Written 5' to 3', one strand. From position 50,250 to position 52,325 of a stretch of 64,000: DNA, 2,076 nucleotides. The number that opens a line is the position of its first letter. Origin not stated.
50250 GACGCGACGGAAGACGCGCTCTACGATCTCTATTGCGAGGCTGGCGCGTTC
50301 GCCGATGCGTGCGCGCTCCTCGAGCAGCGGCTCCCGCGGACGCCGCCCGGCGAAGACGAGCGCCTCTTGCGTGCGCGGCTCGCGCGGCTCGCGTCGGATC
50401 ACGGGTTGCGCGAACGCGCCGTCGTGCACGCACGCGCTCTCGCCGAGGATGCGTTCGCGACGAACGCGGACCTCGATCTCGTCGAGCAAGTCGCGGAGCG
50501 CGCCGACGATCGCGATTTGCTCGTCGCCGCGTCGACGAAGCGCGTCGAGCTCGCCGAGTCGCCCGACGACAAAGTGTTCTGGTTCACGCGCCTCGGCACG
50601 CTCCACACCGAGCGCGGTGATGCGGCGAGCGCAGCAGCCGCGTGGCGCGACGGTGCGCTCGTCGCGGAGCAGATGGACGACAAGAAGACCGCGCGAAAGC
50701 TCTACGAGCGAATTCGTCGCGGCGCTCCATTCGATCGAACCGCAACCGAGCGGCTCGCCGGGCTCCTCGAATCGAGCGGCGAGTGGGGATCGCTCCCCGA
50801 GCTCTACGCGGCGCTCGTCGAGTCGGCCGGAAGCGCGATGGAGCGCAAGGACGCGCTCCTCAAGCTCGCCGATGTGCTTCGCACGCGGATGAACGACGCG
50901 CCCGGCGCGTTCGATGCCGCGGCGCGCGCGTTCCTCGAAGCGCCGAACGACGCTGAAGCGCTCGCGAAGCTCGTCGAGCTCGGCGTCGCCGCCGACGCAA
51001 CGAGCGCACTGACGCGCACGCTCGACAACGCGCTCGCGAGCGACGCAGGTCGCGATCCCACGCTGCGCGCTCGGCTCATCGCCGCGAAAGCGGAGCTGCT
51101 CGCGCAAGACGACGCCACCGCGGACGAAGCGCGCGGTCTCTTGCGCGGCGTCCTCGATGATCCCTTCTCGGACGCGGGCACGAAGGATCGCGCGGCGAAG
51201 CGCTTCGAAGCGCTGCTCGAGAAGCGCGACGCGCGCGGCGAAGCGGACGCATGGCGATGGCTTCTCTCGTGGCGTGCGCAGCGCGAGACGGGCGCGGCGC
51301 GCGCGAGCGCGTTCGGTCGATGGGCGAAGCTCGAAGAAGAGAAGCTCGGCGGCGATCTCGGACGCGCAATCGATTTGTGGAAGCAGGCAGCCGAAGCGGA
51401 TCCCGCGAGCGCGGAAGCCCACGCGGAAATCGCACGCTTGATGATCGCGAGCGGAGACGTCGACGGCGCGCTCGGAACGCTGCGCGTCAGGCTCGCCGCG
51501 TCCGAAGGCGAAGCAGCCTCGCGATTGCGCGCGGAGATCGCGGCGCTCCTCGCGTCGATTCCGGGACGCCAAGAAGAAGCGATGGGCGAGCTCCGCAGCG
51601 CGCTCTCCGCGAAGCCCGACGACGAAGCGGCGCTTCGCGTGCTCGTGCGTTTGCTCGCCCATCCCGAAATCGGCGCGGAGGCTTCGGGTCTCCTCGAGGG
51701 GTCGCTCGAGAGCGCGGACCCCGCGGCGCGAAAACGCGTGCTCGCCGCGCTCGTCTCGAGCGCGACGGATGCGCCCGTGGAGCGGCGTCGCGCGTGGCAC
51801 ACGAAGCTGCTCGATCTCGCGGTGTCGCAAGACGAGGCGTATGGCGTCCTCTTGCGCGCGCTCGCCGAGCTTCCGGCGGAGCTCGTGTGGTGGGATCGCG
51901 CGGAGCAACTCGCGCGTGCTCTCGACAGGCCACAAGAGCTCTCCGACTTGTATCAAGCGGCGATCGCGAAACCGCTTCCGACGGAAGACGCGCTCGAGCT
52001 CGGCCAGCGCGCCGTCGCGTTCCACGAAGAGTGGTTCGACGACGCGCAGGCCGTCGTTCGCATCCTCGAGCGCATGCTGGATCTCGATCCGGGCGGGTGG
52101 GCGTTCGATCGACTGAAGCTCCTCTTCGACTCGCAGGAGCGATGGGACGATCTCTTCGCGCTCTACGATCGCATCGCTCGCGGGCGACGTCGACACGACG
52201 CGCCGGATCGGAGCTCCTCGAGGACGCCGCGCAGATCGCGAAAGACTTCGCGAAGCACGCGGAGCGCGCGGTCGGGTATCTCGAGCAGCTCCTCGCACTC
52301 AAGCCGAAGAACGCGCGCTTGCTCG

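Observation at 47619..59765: Giant ~4000-aa TPR/alpha-solenoid protein with an internal cluster of compensating frameshifts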

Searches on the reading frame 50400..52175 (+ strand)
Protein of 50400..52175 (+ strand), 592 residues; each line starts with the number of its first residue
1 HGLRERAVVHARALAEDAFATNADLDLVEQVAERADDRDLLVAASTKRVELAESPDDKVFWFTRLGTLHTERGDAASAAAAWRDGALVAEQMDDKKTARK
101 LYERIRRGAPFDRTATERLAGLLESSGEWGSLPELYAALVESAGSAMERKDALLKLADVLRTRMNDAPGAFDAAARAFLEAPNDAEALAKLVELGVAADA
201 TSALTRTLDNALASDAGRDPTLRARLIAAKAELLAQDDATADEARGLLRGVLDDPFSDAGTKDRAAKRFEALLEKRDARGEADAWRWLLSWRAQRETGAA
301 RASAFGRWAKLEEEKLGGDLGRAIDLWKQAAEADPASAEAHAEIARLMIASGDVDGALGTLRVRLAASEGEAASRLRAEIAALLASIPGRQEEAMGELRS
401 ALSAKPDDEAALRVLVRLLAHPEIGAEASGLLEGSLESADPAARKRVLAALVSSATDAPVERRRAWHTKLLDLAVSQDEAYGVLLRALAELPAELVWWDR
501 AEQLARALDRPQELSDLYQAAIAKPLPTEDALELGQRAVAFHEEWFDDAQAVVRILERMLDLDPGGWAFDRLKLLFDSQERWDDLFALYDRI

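Call 19: find_related_loci(query=window:50400-52175:+, collection=genome_contigs, flank=10000)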
Query window:50400-52175:+ (592 aa) in genome_contigs; peptide patterns used: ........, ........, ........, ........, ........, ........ (x = any residue, [..] = any of these).
600 stretches matched a pattern (row limit reached: there are more); 35 encode a relative of the query (tblastn E <= 1e-3); 35 distinct loci.
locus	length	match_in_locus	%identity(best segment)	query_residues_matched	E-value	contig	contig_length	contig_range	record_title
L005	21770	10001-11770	76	2-592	0e+0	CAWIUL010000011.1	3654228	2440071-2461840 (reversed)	MAG: uncultured delta proteobacterium isolate MFD01872.bin.1.328 genome assembly, contig: contig_37708, whole genome sho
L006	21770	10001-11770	76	2-592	0e+0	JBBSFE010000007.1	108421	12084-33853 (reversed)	MAG: Polyangiales bacterium isolate LS1_sbin.79 LS1_sbin.79_K_559394_L_108421_cov_14.5234, whole genome shotgun sequence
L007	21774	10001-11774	74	1-592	0e+0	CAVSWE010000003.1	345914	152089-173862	MAG: uncultured delta proteobacterium isolate MFD05705.bin.2.131 genome assembly, contig: contig_23054, whole genome sho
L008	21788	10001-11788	42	1-591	4e-107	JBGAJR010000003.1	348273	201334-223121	MAG: Polyangiaceae bacterium isolate MAG_AAO_H125.41 AAOH125-41_opera_contig_134, whole genome shotgun sequence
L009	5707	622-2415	40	2-591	3e-103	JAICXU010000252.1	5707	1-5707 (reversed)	MAG: Polyangiaceae bacterium isolate LS_FP_2_bin.137 k141_1516954_length_5707_cov_9.0000, whole genome shotgun sequence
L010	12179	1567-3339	41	7-591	3e-103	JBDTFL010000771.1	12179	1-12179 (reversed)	MAG: Polyangiaceae bacterium isolate cluster2_bin.226 k127_2319034, whole genome shotgun sequence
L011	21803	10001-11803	41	1-591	2e-100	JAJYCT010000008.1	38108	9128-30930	MAG: Myxococcales bacterium isolate BP9.bin63 NODE_1691_length_38108_cov_1.529186, whole genome shotgun sequence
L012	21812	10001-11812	42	1-591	3e-104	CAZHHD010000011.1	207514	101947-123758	MAG TPA_asm: uncultured Polyangiaceae bacterium isolate binchicken_co284_183 genome assembly, contig: NODE_113_length_20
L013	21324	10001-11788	38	1-591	4e-87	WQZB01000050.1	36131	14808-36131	MAG: Polyangiaceae bacterium isolate Emb289P4bin44 Ga0123357_10000581, whole genome shotgun sequence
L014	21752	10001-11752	34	5-591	3e-69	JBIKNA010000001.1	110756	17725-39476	MAG: Polyangiaceae bacterium isolate ME2014-09-17_3300042434_group5_bin80 Rohwer_bin1490_scaffold_38_c1, whole genome sh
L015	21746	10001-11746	35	17-592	6e-68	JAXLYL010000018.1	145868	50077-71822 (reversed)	MAG: Polyangiaceae bacterium isolate STL-MYX12 C1.258.fa-18, whole genome shotgun sequence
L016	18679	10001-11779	41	1-591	2e-96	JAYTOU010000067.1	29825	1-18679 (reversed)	MAG: Myxococcales bacterium isolate GFS_4219 GFS_4219_66, whole genome shotgun sequence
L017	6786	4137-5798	34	5-591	3e-64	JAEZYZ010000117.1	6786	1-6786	MAG: Proteobacteria bacterium isolate OH_PFB_28 k127_1286894, whole genome shotgun sequence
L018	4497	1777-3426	34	6-591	1e-62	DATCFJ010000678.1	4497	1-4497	MAG TPA_asm: Polyangiaceae bacterium isolate SMAG_U7777 k141_229625, whole genome shotgun sequence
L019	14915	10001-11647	35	7-591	2e-61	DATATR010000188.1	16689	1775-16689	MAG TPA_asm: Polyangiaceae bacterium isolate SMAG_U5551 k141_636003, whole genome shotgun sequence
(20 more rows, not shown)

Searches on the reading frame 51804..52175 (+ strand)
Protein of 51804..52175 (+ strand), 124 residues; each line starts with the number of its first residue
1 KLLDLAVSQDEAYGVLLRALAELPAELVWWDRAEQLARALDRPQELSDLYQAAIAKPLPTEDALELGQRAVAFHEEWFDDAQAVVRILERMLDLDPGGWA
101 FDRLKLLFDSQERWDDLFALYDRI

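Call 63: search_protein_representatives(protein=window:51804-52175:+)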
Query: 124 residues. Proteins with E-value up to 0.001 (for the whole library): 657; up to 1e-10: 357; up to 1e-30: 13. The best 150 are listed.
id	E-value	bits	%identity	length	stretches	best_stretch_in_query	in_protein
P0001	8.1e-71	252.2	77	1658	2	1-124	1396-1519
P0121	4.3e-43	162.6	49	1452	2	9-124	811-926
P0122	3.8e-37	143.4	38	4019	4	9-124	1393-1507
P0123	8.4e-35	135.9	48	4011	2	6-124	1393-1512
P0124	6.7e-34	132.9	38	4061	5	8-123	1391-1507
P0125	3.7e-33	130.6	38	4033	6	9-123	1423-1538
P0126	1.4e-32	128.6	37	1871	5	12-123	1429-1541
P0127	2.1e-32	128.1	40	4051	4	9-123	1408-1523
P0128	2.1e-32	128.1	49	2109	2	9-123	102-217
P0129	4.0e-32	127.2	43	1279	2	9-123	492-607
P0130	1.0e-31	125.9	39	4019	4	9-123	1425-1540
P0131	1.5e-31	125.4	61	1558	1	12-123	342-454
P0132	9.1e-31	122.8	35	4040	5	10-123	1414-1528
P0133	1.1e-30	122.5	40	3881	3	7-124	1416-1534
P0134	1.1e-30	122.5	45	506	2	12-123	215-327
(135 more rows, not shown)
